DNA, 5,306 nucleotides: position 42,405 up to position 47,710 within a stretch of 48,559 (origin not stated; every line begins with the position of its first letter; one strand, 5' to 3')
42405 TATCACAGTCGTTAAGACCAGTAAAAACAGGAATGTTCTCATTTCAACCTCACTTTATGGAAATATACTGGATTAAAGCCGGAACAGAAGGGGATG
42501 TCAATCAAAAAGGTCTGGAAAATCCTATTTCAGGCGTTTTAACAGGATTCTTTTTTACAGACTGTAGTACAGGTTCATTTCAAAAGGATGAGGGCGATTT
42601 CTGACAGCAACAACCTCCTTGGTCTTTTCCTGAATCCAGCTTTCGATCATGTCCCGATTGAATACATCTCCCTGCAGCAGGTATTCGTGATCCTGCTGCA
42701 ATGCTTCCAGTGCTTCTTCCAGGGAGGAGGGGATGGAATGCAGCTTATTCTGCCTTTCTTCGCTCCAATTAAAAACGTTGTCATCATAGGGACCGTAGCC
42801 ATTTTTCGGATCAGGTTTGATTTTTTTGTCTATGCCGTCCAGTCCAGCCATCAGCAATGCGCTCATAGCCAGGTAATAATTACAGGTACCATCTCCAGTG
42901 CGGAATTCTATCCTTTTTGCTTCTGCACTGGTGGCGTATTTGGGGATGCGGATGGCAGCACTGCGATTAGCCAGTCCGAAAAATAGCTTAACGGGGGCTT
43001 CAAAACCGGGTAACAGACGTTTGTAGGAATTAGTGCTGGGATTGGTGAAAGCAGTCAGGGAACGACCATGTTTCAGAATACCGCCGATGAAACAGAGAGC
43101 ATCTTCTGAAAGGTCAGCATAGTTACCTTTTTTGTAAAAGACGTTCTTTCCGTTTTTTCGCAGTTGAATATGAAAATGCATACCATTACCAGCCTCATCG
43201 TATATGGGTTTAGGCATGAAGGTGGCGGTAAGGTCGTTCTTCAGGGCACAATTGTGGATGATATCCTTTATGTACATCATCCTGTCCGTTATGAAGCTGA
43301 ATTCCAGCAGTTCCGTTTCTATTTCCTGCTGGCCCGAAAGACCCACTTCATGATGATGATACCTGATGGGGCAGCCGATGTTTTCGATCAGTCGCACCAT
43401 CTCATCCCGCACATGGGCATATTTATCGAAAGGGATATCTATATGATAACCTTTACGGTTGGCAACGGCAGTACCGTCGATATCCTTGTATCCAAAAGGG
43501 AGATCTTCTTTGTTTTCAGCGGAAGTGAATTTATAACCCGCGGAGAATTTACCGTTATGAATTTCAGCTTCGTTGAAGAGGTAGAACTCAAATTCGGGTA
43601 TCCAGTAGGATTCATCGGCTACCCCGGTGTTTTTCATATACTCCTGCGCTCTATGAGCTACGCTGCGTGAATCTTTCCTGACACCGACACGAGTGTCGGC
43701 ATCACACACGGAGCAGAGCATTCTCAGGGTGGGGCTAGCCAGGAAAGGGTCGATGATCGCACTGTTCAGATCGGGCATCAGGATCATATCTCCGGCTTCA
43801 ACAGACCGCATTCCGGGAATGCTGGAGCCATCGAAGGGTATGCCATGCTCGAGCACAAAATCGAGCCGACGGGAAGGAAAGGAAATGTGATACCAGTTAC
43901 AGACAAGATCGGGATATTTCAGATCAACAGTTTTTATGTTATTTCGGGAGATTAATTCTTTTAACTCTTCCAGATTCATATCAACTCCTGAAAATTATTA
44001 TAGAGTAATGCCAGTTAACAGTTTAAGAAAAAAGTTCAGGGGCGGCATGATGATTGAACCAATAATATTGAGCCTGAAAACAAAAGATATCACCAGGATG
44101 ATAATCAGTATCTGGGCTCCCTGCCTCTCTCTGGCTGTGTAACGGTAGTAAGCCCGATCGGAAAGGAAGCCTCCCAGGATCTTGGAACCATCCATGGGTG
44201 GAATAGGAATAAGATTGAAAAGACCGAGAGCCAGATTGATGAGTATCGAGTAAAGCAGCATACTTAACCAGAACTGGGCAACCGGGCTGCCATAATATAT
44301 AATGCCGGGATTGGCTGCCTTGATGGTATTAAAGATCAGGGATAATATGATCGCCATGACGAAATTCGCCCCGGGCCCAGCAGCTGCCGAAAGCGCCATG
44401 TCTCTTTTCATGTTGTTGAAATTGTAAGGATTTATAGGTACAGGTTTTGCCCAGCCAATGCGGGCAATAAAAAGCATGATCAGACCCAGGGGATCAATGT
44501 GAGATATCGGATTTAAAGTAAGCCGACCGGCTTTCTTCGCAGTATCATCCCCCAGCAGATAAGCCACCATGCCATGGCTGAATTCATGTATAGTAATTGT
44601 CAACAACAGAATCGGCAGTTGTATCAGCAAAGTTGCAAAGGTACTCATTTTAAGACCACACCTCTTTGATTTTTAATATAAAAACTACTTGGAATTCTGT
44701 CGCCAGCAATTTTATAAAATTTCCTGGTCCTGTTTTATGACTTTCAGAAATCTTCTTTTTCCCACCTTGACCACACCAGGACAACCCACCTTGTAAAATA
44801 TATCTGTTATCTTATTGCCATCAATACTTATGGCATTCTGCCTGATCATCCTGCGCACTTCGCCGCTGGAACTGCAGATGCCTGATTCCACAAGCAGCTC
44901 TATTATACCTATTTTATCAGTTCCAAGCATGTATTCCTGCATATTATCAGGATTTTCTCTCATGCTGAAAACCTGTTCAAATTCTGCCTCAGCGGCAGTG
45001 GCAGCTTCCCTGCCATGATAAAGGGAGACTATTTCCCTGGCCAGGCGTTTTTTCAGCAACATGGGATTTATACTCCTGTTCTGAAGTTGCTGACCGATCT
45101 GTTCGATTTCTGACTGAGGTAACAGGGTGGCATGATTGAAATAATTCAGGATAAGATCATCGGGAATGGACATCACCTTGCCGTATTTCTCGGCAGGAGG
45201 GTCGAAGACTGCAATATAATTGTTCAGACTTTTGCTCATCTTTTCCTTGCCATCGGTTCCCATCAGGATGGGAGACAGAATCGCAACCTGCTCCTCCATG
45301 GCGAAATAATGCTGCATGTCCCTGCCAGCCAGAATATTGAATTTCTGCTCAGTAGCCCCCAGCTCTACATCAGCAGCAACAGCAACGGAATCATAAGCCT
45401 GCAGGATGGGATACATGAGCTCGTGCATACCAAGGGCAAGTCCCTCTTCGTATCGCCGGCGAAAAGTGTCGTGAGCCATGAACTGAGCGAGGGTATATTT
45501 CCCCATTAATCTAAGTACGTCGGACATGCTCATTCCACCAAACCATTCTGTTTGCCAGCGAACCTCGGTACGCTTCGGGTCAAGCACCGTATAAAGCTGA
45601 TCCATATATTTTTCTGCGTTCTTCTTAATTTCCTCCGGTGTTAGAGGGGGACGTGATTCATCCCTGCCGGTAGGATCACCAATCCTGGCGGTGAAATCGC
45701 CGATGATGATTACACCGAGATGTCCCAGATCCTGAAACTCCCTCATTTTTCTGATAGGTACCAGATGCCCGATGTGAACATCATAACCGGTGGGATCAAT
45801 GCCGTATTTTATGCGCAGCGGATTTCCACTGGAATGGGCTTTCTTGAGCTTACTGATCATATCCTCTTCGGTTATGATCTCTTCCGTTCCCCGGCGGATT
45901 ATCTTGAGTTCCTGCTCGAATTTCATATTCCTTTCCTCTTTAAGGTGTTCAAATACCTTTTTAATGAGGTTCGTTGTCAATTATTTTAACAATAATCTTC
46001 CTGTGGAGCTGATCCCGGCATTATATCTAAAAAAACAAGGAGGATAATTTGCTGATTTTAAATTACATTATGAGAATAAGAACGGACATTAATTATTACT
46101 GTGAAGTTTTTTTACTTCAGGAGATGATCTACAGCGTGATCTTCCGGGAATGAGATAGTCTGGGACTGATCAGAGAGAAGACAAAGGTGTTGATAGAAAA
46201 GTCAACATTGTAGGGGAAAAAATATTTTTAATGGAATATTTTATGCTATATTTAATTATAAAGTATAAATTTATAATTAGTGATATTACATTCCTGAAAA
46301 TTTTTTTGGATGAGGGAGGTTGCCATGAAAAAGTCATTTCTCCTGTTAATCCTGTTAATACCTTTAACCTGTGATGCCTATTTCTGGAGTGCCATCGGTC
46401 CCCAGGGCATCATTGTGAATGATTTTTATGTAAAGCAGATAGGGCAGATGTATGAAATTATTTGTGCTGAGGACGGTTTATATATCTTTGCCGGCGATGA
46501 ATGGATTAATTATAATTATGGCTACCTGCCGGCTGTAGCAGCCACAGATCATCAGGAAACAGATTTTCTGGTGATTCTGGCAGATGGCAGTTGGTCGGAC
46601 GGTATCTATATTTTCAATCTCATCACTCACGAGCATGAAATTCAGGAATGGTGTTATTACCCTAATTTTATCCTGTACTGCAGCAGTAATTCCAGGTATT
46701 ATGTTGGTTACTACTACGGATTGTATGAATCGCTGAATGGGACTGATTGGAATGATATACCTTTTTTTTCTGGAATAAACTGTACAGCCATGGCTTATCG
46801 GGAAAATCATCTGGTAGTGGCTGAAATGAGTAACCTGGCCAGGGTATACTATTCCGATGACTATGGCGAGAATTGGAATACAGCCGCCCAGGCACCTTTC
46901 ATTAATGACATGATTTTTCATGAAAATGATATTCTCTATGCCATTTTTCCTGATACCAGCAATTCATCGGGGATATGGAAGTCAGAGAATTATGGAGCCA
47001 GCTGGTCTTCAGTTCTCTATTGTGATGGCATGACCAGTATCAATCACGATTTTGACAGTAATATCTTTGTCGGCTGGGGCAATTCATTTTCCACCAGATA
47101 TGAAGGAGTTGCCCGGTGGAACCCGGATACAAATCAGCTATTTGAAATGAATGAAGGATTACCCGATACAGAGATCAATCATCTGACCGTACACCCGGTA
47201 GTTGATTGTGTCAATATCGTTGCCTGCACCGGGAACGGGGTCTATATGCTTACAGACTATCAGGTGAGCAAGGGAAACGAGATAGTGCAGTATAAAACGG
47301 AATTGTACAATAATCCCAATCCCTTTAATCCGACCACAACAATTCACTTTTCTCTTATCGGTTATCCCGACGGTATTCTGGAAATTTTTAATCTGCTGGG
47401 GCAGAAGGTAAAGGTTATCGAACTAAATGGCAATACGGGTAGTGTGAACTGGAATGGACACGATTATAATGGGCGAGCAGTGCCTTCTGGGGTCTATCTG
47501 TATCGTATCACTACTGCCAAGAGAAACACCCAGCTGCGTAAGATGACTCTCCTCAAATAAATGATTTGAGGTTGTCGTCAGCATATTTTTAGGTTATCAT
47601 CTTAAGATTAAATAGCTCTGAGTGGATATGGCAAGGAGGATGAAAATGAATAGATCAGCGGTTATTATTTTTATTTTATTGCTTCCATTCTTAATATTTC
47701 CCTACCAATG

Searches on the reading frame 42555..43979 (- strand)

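Call 16: search_protein_families(library=pfam, proteins=[window:42555-43979:-], max_evalue=0.00001)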
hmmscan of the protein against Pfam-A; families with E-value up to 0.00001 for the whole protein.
window:42555-43979:- (474 aa): 2 families
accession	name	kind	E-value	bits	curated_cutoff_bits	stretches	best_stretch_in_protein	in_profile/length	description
PF00120.29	Gln-synt_C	-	5.6e-103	345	24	1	102-471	2-344/344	Glutamine synthetase, catalytic domain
PF03951.24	Gln-synt_N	-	4.5e-22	77.9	33.4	1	14-93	1-81/82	Glutamine synthetase, beta-Grasp domain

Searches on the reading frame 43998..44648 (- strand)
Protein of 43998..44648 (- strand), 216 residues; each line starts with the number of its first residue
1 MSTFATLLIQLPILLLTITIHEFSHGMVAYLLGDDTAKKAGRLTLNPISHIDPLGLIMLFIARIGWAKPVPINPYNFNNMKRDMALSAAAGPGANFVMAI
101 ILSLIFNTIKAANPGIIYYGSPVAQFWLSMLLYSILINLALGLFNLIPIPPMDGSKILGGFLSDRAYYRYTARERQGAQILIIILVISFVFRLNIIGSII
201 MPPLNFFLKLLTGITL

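Call 16: search_protein_families(library=pfam, proteins=[window:43998-44648:-], max_evalue=0.00001)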
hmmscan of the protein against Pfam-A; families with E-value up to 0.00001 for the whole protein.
window:43998-44648:- (216 aa): 1 family
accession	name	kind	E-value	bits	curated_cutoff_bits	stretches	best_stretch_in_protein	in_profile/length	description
PF02163.28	Peptidase_M50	-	2.5e-13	50.3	27.2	1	117-184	149-217/221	Peptidase family M50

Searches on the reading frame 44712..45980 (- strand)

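Call 16: search_protein_families(library=pfam, proteins=[window:44712-45980:-], max_evalue=0.00001)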
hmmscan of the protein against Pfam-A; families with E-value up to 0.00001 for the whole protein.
window:44712-45980:- (422 aa): 3 families
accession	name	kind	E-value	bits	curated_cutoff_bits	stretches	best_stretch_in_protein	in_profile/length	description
PF00579.31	tRNA-synt_1b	-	2.8e-66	224.3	21.1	1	52-338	3-291/292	tRNA synthetases class I (W and Y)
PF22421.1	SYY_C-terminal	-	5.1e-10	39.6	27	1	345-398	7-60/83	Tyrosine--tRNA ligase SYY-like C-terminal domain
PF01479.30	S4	-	6.3e-06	26.3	22.8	0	362-399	6-43/48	S4 domain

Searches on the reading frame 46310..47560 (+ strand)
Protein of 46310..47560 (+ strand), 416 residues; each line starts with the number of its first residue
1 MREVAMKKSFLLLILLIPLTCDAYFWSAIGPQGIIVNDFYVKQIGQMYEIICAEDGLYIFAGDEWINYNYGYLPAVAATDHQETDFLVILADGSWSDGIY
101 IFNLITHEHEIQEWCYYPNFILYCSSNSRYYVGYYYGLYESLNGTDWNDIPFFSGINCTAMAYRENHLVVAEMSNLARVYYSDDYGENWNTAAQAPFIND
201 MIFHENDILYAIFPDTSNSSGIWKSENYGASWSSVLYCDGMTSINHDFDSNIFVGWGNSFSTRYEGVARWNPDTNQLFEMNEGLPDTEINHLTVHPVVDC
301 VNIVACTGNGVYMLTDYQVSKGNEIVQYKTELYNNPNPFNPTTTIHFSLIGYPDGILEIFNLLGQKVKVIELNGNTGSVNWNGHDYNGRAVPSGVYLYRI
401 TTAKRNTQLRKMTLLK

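Call 16: search_protein_families(library=pfam, proteins=[window:46310-47560:+], max_evalue=0.00001)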
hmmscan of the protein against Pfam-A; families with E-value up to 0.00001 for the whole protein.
window:46310-47560:+ (416 aa): 2 families
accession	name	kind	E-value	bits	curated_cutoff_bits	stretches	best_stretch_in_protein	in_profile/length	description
PF18962.6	Por_Secre_tail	-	2.3e-06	28.3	27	0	336-412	3-73/75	Secretion system C-terminal sorting domain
PF13585.12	CHU_C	-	7e-06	26.5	27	1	340-408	15-78/86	CHU_C Type IX secretion signal domain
